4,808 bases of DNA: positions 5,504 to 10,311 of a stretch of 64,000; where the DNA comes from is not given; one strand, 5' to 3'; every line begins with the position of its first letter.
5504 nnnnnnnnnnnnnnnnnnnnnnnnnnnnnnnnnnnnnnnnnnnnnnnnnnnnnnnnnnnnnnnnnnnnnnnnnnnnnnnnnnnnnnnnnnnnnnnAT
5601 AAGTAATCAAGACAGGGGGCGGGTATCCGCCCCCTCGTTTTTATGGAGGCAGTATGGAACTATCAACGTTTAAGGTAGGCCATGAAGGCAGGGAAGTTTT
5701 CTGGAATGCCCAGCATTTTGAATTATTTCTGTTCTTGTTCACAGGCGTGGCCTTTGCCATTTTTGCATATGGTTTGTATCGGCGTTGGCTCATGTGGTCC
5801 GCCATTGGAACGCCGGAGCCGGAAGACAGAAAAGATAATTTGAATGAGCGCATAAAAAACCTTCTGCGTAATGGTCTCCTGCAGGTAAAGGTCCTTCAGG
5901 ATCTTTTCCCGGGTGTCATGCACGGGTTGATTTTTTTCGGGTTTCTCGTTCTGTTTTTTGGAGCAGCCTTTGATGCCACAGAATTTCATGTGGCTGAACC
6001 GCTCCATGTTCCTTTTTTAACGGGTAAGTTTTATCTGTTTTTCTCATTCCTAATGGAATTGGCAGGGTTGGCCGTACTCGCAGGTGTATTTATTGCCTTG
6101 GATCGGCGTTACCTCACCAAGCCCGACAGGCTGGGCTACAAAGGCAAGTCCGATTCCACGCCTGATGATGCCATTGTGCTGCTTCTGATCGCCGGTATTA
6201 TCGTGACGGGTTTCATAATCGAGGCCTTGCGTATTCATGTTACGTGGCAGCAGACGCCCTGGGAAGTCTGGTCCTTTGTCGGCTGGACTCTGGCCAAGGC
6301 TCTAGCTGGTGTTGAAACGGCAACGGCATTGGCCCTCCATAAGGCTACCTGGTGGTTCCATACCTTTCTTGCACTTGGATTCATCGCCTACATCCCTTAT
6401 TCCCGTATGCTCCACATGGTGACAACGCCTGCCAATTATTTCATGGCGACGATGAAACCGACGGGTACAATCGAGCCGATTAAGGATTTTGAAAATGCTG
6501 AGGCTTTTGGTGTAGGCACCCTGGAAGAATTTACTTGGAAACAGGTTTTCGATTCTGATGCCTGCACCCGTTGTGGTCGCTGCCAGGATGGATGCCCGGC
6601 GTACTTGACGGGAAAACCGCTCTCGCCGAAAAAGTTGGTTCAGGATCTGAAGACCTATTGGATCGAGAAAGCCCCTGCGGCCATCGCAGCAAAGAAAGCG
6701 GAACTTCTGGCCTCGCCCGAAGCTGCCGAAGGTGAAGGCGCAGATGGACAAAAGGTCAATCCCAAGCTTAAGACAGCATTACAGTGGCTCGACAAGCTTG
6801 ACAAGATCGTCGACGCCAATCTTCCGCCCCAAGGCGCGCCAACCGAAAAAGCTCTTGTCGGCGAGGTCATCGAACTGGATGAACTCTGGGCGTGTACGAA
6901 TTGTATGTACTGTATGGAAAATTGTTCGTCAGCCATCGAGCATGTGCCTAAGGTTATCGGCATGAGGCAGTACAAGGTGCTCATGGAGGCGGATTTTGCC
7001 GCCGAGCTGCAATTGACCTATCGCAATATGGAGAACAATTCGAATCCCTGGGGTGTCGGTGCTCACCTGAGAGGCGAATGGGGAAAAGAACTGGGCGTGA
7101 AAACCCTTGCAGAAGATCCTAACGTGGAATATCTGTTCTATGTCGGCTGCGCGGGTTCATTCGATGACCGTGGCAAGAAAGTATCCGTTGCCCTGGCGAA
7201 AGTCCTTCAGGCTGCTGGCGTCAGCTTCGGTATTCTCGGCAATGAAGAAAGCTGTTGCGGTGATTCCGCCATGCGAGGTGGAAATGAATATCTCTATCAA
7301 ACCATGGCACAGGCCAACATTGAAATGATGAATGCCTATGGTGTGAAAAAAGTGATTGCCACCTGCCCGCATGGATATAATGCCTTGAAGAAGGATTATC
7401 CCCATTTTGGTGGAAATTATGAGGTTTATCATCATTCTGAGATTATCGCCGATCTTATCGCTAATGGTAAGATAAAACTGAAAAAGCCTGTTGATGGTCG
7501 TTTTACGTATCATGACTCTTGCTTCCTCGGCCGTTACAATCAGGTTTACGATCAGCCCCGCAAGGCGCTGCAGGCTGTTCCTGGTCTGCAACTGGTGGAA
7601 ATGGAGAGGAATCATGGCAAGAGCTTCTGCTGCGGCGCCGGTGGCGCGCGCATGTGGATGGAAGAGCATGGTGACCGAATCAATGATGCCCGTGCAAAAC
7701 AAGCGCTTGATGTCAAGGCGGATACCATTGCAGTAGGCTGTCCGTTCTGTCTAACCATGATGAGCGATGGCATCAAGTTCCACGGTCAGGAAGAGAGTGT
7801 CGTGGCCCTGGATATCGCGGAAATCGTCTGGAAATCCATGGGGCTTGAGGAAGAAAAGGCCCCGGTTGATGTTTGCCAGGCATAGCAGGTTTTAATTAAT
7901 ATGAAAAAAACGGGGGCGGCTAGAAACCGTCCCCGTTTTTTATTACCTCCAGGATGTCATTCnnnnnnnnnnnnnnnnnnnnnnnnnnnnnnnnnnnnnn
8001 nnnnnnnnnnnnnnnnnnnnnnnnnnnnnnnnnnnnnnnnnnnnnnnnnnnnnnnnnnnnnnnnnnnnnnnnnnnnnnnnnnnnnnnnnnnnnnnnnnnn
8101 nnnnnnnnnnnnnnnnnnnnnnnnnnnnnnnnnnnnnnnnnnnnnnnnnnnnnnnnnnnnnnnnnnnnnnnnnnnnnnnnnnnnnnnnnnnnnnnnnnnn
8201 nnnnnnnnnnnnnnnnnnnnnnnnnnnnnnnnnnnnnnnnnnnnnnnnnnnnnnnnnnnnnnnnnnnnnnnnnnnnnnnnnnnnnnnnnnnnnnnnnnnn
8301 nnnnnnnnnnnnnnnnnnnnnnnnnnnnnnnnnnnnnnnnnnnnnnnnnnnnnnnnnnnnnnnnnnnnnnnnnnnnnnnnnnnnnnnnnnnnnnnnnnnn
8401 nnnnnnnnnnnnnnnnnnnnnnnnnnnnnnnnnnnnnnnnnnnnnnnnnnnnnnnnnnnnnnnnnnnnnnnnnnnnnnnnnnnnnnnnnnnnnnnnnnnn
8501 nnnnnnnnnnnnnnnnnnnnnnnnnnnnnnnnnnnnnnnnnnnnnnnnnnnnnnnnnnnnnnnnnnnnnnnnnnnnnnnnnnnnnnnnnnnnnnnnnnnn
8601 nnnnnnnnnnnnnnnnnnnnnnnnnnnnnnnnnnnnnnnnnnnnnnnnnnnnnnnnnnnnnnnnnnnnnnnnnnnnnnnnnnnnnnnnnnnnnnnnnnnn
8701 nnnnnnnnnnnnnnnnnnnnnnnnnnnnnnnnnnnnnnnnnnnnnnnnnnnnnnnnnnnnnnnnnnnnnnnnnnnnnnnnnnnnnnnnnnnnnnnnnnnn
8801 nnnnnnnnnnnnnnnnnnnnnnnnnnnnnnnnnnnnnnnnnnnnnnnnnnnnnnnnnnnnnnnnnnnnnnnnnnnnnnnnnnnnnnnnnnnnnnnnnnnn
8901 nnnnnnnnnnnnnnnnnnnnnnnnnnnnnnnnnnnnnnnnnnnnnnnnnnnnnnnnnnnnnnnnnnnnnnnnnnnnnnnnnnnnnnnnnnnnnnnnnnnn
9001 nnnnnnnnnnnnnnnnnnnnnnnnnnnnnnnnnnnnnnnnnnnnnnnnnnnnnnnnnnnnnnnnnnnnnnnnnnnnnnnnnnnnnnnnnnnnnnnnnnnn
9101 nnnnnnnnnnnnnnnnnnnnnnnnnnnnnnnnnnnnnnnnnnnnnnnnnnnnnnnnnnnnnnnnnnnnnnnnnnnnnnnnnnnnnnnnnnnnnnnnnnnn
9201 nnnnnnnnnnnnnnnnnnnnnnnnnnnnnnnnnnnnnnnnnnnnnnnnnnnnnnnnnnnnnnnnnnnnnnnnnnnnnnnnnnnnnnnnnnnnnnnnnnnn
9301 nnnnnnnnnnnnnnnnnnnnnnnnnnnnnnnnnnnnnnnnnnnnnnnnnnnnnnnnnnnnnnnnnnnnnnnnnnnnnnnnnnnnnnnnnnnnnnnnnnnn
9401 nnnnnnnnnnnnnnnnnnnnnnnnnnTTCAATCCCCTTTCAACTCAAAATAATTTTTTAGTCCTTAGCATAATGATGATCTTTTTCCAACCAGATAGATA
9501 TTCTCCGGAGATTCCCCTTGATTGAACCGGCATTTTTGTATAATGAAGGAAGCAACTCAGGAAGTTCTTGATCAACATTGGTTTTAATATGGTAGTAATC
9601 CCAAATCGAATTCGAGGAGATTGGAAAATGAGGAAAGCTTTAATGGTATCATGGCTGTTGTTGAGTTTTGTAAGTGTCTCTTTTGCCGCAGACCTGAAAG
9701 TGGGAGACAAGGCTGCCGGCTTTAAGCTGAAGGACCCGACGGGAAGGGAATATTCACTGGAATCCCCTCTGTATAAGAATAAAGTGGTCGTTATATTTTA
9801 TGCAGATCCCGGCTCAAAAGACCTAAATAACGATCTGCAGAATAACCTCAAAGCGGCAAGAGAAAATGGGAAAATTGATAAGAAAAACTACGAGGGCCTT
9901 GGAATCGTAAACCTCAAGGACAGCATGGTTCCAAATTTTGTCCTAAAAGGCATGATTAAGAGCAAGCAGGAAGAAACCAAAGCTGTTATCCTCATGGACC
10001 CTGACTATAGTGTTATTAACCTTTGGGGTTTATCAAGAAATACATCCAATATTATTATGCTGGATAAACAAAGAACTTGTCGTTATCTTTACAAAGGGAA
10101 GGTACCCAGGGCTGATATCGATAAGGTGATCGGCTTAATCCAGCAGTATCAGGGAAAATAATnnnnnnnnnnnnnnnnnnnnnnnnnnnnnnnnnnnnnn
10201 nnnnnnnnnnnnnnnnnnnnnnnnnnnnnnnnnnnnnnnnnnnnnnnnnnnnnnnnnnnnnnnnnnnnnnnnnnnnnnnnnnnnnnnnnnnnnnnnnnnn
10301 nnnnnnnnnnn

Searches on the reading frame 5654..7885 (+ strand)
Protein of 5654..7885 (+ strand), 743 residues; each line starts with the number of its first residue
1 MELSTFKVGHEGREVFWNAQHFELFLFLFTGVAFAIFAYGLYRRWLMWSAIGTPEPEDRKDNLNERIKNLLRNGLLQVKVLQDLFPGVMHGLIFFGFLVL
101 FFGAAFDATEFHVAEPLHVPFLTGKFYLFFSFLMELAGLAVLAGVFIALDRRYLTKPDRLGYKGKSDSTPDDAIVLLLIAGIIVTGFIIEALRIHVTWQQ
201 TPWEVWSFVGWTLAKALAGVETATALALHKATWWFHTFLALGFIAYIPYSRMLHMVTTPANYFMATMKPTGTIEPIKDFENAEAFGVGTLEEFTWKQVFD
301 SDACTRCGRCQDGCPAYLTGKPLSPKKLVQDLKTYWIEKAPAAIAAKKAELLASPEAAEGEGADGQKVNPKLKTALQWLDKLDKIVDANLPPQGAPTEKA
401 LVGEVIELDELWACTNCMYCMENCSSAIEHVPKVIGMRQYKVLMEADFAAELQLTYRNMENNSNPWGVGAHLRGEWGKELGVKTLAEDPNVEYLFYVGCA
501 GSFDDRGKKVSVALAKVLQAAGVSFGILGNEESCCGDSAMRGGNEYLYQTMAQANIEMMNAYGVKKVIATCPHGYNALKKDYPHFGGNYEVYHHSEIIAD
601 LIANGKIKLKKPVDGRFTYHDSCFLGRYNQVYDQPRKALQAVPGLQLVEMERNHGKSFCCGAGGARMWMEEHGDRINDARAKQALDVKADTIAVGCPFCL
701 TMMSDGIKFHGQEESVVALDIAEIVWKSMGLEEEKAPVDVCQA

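Call 8: search_protein_families(library=pfam, proteins=[window:5654-7885:+], max_evalue=0.001)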
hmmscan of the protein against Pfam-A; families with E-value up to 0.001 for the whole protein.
window:5654-7885:+ (743 aa): 10 families
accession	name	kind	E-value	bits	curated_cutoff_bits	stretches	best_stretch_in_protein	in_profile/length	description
PF02754.22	CCG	-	5.9e-37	126.1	20.6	2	618-703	2-84/85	Cysteine-rich domain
PF13183.11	Fer4_8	-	1.5e-08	35.5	27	0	302-321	3-22/68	4Fe-4S dicluster domain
PF12797.12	Fer4_2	-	1.9e-08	34.1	24.5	1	295-316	1-22/22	4Fe-4S binding domain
PF02665.19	Nitrate_red_gam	-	9.1e-08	32.4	22.9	1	135-264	92-208/217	Nitrate reductase gamma subunit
PF13237.11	Fer4_10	-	2e-07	31.3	25.5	1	298-424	3-52/53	4Fe-4S dicluster domain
PF13187.11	Fer4_9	-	1.3e-05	25.6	27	1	303-426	1-49/52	4Fe-4S dicluster domain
PF13534.11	Fer4_17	-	2.2e-05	25.4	22.2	0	303-336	1-32/61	4Fe-4S dicluster domain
PF12838.12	Fer4_7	-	4.2e-05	24.4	27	0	294-316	30-50/52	4Fe-4S dicluster domain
PF12837.12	Fer4_6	-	0.00014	22.1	25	1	298-317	3-22/24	4Fe-4S binding domain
PF13484.11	Fer4_16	-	0.00023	22.3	30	0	304-326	2-23/66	4Fe-4S double cluster binding domain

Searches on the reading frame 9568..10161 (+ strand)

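Call 8: search_protein_families(library=pfam, proteins=[window:9568-10161:+], max_evalue=0.001)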
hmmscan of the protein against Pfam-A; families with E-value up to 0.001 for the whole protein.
window:9568-10161:+ (197 aa): 2 families
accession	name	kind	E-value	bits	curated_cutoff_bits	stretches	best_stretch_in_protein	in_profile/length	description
PF09695.16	YtfJ_HI0045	-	4.1e-14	53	24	1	81-193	49-159/160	Bacterial protein of unknown function (YtfJ_HI0045)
PF00578.27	AhpC-TSA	-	0.00011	22.5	26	1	45-159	1-104/124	AhpC/TSA family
